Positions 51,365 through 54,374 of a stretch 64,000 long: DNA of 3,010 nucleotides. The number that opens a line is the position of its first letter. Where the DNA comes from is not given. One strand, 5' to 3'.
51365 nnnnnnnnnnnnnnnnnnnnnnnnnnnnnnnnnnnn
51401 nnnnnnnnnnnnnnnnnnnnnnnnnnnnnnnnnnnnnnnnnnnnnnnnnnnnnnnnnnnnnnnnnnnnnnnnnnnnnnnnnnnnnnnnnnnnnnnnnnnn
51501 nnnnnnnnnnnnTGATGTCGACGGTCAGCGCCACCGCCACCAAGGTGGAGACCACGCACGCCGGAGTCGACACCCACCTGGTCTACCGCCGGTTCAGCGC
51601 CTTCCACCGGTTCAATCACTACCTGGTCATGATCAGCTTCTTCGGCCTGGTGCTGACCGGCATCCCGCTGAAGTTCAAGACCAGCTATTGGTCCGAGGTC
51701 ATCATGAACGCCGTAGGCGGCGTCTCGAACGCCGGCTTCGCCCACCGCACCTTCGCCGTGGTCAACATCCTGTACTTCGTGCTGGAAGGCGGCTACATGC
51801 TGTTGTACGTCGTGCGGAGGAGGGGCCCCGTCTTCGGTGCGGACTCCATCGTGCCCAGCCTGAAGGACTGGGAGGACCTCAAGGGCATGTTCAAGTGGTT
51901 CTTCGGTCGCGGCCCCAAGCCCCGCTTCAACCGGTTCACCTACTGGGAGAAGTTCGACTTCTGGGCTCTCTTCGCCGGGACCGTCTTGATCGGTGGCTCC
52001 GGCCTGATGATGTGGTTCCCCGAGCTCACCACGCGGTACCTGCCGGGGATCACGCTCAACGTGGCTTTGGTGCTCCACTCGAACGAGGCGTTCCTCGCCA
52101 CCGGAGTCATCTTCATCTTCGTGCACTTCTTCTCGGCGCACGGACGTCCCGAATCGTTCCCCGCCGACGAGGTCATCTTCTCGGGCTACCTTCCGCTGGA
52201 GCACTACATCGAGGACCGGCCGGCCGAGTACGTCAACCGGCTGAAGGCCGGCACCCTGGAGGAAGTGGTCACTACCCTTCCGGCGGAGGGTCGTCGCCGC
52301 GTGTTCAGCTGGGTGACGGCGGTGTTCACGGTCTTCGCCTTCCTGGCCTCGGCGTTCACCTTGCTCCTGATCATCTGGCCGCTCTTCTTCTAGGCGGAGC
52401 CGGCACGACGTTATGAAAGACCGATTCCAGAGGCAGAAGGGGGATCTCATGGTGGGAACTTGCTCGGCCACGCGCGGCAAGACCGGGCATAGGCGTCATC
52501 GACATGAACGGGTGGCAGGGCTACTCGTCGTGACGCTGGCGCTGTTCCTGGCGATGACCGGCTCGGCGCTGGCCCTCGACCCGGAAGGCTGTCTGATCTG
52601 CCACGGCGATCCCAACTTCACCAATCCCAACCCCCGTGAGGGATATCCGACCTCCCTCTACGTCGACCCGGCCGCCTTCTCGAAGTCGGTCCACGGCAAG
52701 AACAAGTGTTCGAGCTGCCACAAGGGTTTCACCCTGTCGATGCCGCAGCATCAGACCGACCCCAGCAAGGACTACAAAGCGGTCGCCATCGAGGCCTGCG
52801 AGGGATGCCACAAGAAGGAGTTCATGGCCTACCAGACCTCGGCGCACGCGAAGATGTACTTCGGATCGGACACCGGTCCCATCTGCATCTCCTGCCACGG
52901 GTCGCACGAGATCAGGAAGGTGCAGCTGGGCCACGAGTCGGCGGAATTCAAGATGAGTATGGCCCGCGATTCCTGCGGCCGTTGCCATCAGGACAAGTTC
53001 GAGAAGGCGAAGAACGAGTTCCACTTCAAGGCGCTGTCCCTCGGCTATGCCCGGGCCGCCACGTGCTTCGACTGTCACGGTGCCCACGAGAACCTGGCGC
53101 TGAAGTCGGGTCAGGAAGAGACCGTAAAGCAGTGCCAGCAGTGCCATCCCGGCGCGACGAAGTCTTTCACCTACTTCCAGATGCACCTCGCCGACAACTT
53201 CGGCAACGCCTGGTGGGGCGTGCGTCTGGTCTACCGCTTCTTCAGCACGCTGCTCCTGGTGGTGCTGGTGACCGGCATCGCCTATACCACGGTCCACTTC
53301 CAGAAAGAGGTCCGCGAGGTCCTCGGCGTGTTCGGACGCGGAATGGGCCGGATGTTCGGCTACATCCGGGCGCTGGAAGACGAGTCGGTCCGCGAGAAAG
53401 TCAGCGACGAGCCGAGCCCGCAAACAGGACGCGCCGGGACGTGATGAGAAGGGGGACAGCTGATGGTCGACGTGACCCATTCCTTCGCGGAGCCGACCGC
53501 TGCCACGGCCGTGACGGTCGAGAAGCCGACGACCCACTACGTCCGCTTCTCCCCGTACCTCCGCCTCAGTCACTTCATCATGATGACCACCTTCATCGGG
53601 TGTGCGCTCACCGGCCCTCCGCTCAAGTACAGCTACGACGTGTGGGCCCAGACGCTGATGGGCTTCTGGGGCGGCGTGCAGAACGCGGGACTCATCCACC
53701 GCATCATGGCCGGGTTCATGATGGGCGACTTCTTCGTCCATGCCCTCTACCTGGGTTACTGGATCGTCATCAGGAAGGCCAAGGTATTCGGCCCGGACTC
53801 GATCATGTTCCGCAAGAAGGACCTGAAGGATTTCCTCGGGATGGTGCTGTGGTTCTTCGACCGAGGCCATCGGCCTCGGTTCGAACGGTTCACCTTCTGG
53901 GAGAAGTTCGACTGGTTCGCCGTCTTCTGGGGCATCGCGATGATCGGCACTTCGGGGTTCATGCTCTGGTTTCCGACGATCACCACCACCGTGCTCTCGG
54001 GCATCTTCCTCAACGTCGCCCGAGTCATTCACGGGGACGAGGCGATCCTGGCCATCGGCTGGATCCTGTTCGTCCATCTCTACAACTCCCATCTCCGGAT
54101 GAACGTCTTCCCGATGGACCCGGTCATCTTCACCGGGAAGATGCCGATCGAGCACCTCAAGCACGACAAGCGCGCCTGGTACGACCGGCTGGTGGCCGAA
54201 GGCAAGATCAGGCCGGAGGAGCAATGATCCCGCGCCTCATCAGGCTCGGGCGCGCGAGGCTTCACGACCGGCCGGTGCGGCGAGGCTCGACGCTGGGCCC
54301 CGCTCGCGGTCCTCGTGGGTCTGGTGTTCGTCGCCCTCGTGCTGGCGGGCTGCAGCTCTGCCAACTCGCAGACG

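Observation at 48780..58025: Ten-gene multihaem cytochrome operon (8 c-type, 2 b-type, 77 haem c motifs): candidate membrane-to-surface electron conduit in a monoderm-type genome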

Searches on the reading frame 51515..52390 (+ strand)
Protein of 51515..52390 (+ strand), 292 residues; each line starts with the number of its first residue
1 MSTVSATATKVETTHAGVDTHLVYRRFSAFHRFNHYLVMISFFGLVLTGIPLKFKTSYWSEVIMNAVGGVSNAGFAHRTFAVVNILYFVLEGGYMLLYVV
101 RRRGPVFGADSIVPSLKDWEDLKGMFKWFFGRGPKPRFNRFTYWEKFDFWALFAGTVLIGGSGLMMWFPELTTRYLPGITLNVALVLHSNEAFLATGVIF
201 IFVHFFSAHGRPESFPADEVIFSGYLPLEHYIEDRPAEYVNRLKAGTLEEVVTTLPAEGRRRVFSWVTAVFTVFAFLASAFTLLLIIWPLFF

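Call 5: search_protein_families(library=pfam, proteins=[window:51515-52390:+], max_evalue=0.01)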
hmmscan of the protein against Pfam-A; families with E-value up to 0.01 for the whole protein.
window:51515-52390:+ (292 aa): 1 family
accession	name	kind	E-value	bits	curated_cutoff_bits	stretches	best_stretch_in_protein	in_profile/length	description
PF01292.26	Ni_hydr_CYTB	-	1.1e-07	32.2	30.1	1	26-208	1-162/179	Prokaryotic cytochrome b561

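Call 6: search_protein_families(library=ncbifam, proteins=[window:51515-52390:+], max_evalue=0.01)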
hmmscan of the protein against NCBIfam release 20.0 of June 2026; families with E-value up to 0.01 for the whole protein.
window:51515-52390:+ (292 aa): 3 families
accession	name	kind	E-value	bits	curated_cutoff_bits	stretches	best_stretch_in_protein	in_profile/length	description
TIGR01583.1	formate-DH-gamm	equivalog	1.6e-09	38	115.85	1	25-207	3-172/204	formate dehydrogenase subunit gamma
NF007924.0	PRK10639.1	equivalog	0.00026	20.8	341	1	25-208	8-171/211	formate dehydrogenase cytochrome b556 subunit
NF007558.0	PRK10179.1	equivalog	0.00059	19.6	339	1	29-204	12-171/217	formate dehydrogenase-N subunit gamma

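Call 9: find_encoding_contigs(protein=window:51515-52390:+, flank=10000, max_places=6)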
Protein window:51515-52390:+ (292 aa): no gene with exactly this product is on record in the collection.

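Call 35: search_solved_structures(query=window:51515-52390:+, max_evalue=1)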
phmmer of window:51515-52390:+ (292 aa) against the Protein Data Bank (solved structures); distinct sequences matched with E-value up to 1: 0.

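Call 46: find_homologous_proteins(query=window:51515-52390:+, max_evalue=0.001)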
Query window:51515-52390:+ (292 aa): 170 proteins with E <= 0.001 among 2867 candidates; the best 120 are listed.
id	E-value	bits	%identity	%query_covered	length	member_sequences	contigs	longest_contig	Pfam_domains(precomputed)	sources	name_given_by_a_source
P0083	9.4e-165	565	85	97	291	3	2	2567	PF01292.27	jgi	jgi:cytochrome b subunit of formate dehydrogenase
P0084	2.9e-148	511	76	100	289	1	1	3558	PF01292.27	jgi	jgi:cytochrome b subunit of formate dehydrogenase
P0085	3.3e-148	511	78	96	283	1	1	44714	PF01292.27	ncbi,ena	-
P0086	3.1e-145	501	77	96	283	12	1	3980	-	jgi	jgi:cytochrome b subunit of formate dehydrogenase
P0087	3.8e-145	501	77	96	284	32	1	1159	PF01292.27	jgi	-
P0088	9.1e-145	500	77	96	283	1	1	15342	PF01292.27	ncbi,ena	-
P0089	9.3e-145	500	77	96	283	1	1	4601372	PF01292.27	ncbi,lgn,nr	ncbi:MAG: hypothetical protein M5U22_11735 [Thermoleophilia bacterium]|nr:hypothetical protein [Ther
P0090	3.5e-142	491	75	97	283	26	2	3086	PF01292.27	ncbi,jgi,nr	ncbi:MAG TPA: cytochrome b/b6 domain-containing protein [Thermoleophilia bacterium]|nr:cytochrome b/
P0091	1.3e-141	489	74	95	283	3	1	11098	PF01292.27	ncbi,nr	ncbi:MAG: hypothetical protein M1325_00720 [Actinobacteria bacterium]|nr:hypothetical protein [Actin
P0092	2.9e-141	488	78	93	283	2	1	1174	PF01292.27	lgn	-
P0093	1.3e-140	486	77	94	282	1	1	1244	PF01292.27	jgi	jgi:cytochrome b subunit of formate dehydrogenase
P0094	1.6e-140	486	76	93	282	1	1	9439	PF01292.27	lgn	-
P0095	4.1e-140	484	73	91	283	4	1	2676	PF01292.27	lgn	-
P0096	8.9e-139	480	73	96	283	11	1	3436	PF01292.27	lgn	-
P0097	4.4e-138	478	73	96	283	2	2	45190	PF01292.27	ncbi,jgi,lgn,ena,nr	ncbi:MAG: hypothetical protein KKA32_10880 [Actinobacteria bacterium]|nr:hypothetical protein [Actin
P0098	1.4e-136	473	74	95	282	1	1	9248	PF01292.27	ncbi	ncbi:MAG: hypothetical protein Kow00129_12310 [Thermoleophilia bacterium]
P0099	7.4e-134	464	72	96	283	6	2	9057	PF01292.27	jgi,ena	-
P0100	7.6e-134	464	73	93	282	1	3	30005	PF01292.27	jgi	jgi:cytochrome b subunit of formate dehydrogenase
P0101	3.9e-133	461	73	93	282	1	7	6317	PF01292.27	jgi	jgi:cytochrome b subunit of formate dehydrogenase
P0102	4.6e-127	441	66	98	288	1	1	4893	PF01292.27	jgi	jgi:cytochrome b subunit of formate dehydrogenase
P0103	1.1e-121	424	65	96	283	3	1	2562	PF01292.27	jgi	jgi:cytochrome b subunit of formate dehydrogenase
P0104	1.7e-121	423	68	93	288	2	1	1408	PF01292.27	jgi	jgi:cytochrome b subunit of formate dehydrogenase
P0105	1.1e-115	404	63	93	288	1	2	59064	PF01292.27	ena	-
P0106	7.2e-115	401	62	98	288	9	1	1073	PF01292.27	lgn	-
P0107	1.7e-112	394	76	69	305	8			PF01292.27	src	-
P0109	5.5e-104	366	62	88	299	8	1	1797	PF01292.27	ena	-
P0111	2.8e-101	357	80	66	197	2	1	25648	PF01292.27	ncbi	-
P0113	5.3e-101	356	59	91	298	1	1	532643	PF01292.27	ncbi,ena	-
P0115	1.6e-100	354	61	84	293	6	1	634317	PF01292.27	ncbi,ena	-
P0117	6.1e-98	346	81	64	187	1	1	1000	PF01292.27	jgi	jgi:hypothetical protein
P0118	2.3e-96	341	63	79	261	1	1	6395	PF01292.27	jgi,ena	-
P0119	7.3e-96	339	56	92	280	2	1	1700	PF01292.27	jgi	-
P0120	1.9e-94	334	56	93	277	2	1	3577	PF01292.27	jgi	jgi:cytochrome b subunit of formate dehydrogenase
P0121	2.6e-93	331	61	79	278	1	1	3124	PF01292.27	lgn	-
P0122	3.2e-93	330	61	79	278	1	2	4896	PF01292.27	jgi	jgi:cytochrome b subunit of formate dehydrogenase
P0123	3.7e-93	330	61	79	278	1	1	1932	PF01292.27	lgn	-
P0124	1.2e-92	328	55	92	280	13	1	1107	PF01292.27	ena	-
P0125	1.9e-92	328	58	84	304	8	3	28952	PF01292.27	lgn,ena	-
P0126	2.5e-92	327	55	93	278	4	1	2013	PF01292.27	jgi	jgi:cytochrome b subunit of formate dehydrogenase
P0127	2.7e-92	327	54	92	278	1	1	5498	PF01292.27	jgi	jgi:cytochrome b subunit of formate dehydrogenase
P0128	2.4e-91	324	52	100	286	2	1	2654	PF01292.27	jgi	jgi:cytochrome b subunit of formate dehydrogenase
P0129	1.1e-90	322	55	93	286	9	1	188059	PF01292.27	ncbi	-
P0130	1.2e-90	322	55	92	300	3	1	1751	PF01292.27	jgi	jgi:cytochrome b subunit of formate dehydrogenase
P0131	1.5e-90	322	56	93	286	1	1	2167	PF01292.27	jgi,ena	-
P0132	4.4e-90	320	54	96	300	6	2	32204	PF01292.27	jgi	jgi:cytochrome b subunit of formate dehydrogenase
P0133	3.3e-89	317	53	92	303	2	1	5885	PF01292.27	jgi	jgi:cytochrome b subunit of formate dehydrogenase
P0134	1.0e-88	316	51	100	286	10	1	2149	PF01292.27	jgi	jgi:cytochrome b subunit of formate dehydrogenase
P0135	1.6e-88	315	59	81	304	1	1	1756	PF01292.27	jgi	jgi:cytochrome b subunit of formate dehydrogenase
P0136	1.7e-87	312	52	98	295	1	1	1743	PF01292.27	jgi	jgi:cytochrome b subunit of formate dehydrogenase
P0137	1.2e-86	309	55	93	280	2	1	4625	PF01292.27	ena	-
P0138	3.5e-86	307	53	92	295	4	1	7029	PF01292.27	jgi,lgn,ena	-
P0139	7.0e-86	306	56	83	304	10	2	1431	PF01292.27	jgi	jgi:cytochrome b subunit of formate dehydrogenase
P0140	9.5e-86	306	54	93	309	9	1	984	PF01292.27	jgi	jgi:cytochrome b subunit of formate dehydrogenase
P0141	4.9e-85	303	52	93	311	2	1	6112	PF01292.27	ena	-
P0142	1.2e-84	302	57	82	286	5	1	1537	PF01292.27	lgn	-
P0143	2.7e-84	301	50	100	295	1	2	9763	PF01292.27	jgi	jgi:cytochrome b subunit of formate dehydrogenase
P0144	5.2e-84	300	51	100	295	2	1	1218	PF01292.27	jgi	jgi:cytochrome b subunit of formate dehydrogenase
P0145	6.6e-84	300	53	92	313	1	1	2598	PF01292.27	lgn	-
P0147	2.2e-83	298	48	100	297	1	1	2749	PF01292.27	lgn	-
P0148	2.8e-83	298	48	98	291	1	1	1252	PF01292.27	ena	-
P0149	3.0e-83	298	49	99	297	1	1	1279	PF01292.27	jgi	jgi:cytochrome b subunit of formate dehydrogenase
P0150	3.5e-83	297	56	85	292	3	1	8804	PF01292.27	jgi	jgi:cytochrome b subunit of formate dehydrogenase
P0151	3.8e-83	297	50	100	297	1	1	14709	PF01292.27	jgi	jgi:cytochrome b subunit of formate dehydrogenase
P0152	5.7e-83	297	54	88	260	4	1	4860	PF01292.27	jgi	jgi:cytochrome b subunit of formate dehydrogenase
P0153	1.1e-82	296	55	86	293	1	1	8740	PF01292.27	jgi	-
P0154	1.8e-82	295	54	93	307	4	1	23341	PF01292.27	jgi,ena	-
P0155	2.3e-82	295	47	100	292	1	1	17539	PF01292.27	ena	-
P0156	2.7e-82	294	54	87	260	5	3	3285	PF01292.27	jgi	-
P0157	6.0e-82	293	47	99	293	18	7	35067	PF01292.27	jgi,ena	-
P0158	1.2e-81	292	50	98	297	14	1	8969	PF01292.27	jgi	jgi:cytochrome b subunit of formate dehydrogenase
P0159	1.4e-81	292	50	98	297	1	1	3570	PF01292.27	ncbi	-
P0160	1.8e-81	292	50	98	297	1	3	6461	PF01292.27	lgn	-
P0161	2.6e-81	291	49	100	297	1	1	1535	PF01292.27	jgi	jgi:cytochrome b subunit of formate dehydrogenase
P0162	3.0e-81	291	54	86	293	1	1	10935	PF01292.27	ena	-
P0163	3.5e-81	291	49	99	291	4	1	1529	PF01292.27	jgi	jgi:cytochrome b subunit of formate dehydrogenase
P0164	5.6e-81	290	51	94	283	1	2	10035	PF01292.27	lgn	-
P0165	8.3e-81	290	53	83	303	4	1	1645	PF01292.27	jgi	jgi:cytochrome b subunit of formate dehydrogenase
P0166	8.5e-81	290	52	93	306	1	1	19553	PF01292.27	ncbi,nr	ncbi:MAG: cytochrome b/b6 domain-containing protein [Actinobacteria bacterium]|nr:cytochrome b/b6 do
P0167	1.0e-80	289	54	83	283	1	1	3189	PF01292.27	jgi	jgi:cytochrome b subunit of formate dehydrogenase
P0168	1.6e-80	289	48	99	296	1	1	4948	PF01292.27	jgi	jgi:cytochrome b subunit of formate dehydrogenase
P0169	1.7e-80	289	49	98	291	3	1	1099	PF01292.27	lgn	-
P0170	2.4e-80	288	47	100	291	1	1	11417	PF01292.27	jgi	jgi:cytochrome b subunit of formate dehydrogenase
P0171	2.6e-80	288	49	96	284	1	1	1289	PF01292.27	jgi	jgi:cytochrome b subunit of formate dehydrogenase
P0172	3.0e-80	288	48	99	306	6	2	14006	PF01292.27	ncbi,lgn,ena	-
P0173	5.1e-80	287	47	100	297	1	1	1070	PF01292.27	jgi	jgi:cytochrome b subunit of formate dehydrogenase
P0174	8.1e-80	286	53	86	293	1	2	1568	PF01292.27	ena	-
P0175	1.3e-79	286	49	100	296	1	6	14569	PF01292.27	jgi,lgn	jgi:cytochrome b subunit of formate dehydrogenase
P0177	1.0e-72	263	56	75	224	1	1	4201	PF01292.27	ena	-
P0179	3.4e-70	255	55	74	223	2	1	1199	PF01292.27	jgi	jgi:hypothetical protein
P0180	2.1e-68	249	50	83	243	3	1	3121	PF01292.27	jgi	jgi:cytochrome b subunit of formate dehydrogenase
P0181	4.4e-68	248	45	96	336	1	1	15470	PF01292.27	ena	-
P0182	1.1e-66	243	50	79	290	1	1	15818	PF01292.27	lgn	-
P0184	5.7e-66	241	59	65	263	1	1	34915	PF01292.27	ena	-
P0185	1.3e-65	240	48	85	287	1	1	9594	PF01292.27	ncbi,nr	ncbi:MAG: cytochrome b/b6 domain-containing protein [Proteobacteria bacterium]|nr:cytochrome b/b6 do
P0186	2.1e-65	239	50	79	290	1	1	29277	PF01292.27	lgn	-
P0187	1.2e-64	237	49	79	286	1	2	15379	PF01292.27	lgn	-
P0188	1.3e-64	236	45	91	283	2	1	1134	PF01292.27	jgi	jgi:cytochrome b subunit of formate dehydrogenase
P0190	1.7e-64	236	49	79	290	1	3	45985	PF01292.27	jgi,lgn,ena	-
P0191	2.9e-64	235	48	79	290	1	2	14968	PF01292.27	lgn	-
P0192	3.3e-64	235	49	78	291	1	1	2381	PF01292.27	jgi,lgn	-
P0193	5.0e-64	234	49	79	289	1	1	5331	PF01292.27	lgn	-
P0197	1.4e-59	220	41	89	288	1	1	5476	PF01292.27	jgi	-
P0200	2.0e-58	216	45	80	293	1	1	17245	PF01292.27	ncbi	-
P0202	6.0e-56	208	41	88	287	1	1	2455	PF01292.27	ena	-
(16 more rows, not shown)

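Call 64: predict_structure(alignment_id=A3)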
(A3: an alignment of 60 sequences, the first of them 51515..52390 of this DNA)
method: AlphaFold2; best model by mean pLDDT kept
length: 292 residues; sequences in the alignment: 60
mean_pLDDT: 86.8   pTM: 0.82
mean pLDDT of the five models: 86.8, 86.1, 85.4, 84.2, 83.1
residues with pLDDT >= 90: 178; 70-90: 93; 50-70: 3; < 50: 18
segments of 3 or more residues with pLDDT < 50: 1-18
pLDDT, mean of each block of 10 residues (from residue 1): 37 48 92 93 93 93 96 97 96 92 82 90 92 89 86 91 96 97 95 82 73 76 90 90 94 93 91 88 85 84
secondary structure, 60 per line:
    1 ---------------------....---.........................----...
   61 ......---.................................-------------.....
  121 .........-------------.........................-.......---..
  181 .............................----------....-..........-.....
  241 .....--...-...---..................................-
elements in order: E22-25 H29-53 H58-66 H70-102 H116-129 H143-167 H169-175 H179-209 H220-223 E225-227 H228-234 H236-245 E252-254 H258-291

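Call 66: fold_search(model_id=the predicted structure, library=pdb)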
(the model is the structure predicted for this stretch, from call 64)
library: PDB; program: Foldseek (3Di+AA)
matches with E <= 10: 219; with E <= 0.001: 1
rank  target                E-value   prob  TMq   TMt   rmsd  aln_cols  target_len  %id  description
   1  1kqf_C                1.4e-05  1.00  0.59  0.77   4.2       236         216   19  FORMATE DEHYDROGENASE N FROM E. COLI (released 2002-03-15)
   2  8ucd_A                5.0e-01  0.69  0.27  0.32   9.4       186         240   14  Cryo-EM structure of human STEAP1 in complex with AMG 509 Fab (released 2023-11-22)
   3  4tq5                  6.3e-01  0.16  0.20  0.21  20.5       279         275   14  Structure of a UbiA homolog from Archaeoglobus fulgidus (released 2014-07-16)
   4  7d5i_A                1.0e+00  0.20  0.25  0.19  13.1       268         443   16  Structure of Mycobacterium smegmatis bd complex in the apo-form. (released 2021-06-23)
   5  1pp9_C                1.1e+00  0.18  0.24  0.20  15.5       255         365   16  Bovine cytochrome bc1 complex with stigmatellin bound (released 2004-07-20)
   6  1pp9_P                1.3e+00  0.15  0.24  0.20  15.5       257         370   16  Bovine cytochrome bc1 complex with stigmatellin bound (released 2004-07-20)
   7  8ucd_B                1.5e+00  0.30  0.28  0.33  12.2       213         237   14  Cryo-EM structure of human STEAP1 in complex with AMG 509 Fab (released 2023-11-22)
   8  6nin_A                1.8e+00  0.15  0.26  0.19  14.8       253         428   17  Rhodobacter sphaeroides bc1 with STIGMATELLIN A (released 2019-06-19)
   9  7a0g_EEE              1.8e+00  0.10  0.16  0.15  39.8       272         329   12  Structure of the SmhB pore of the tripartite alpha-pore forming toxin, Smh, from Serratia marcescens. (released 2021-03-31)
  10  8smr_D                1.9e+00  0.13  0.24  0.19  15.5       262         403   16  cytochrome bc1-cbb3 supercomplex from Pseudomonas aeruginosa (released 2023-10-11)
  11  8b4o_A                1.9e+00  0.11  0.23  0.18  13.5       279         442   12  Cryo-EM structure of cytochrome bd oxidase from C. glutamicum (released 2022-12-28)
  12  7a0g_AAA              1.9e+00  0.10  0.17  0.15  39.4       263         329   11  Structure of the SmhB pore of the tripartite alpha-pore forming toxin, Smh, from Serratia marcescens. (released 2021-03-31)
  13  4ztt_B                2.0e+00  0.12  0.17  0.27  20.3       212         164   11  Crystal structures of ferritin mutants reveal diferric-peroxo intermediates (released 2016-06-15)
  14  3oj5_A                2.5e+00  0.09  0.16  0.26  17.0       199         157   10  Mycobacterium tuberculosis ferritin homolog, BfrB (released 2011-09-07)
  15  4o7g_A                2.6e+00  0.15  0.26  0.33  11.2       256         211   16  Crystal Structure of Ascorbate-bound Cytochrome b561, crystal soaked in 1 M L-ascorbate for 40 minutes (released 2014-02-05)
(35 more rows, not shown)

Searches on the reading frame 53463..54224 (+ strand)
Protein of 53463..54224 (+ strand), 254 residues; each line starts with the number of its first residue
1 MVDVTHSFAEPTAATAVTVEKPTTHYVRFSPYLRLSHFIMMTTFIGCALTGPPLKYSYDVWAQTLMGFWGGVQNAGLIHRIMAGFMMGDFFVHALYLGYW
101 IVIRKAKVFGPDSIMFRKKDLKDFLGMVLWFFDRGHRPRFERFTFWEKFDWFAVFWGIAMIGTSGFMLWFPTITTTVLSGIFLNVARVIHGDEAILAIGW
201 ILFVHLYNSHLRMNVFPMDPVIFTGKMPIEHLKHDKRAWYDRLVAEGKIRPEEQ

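Call 5: search_protein_families(library=pfam, proteins=[window:53463-54224:+], max_evalue=0.01)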
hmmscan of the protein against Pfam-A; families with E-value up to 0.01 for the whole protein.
window:53463-54224:+ (254 aa): 1 family
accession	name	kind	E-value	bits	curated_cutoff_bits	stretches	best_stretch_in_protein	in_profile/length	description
PF01292.26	Ni_hydr_CYTB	-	0.0016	18.7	30.1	1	28-207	1-160/179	Prokaryotic cytochrome b561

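Call 6: search_protein_families(library=ncbifam, proteins=[window:53463-54224:+], max_evalue=0.01)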
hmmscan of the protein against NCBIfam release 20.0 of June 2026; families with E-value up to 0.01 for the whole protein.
window:53463-54224:+ (254 aa): 1 family
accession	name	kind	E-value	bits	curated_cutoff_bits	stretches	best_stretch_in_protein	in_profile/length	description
TIGR01583.1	formate-DH-gamm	equivalog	4.3e-06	26.9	115.85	1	27-244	3-202/204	formate dehydrogenase subunit gamma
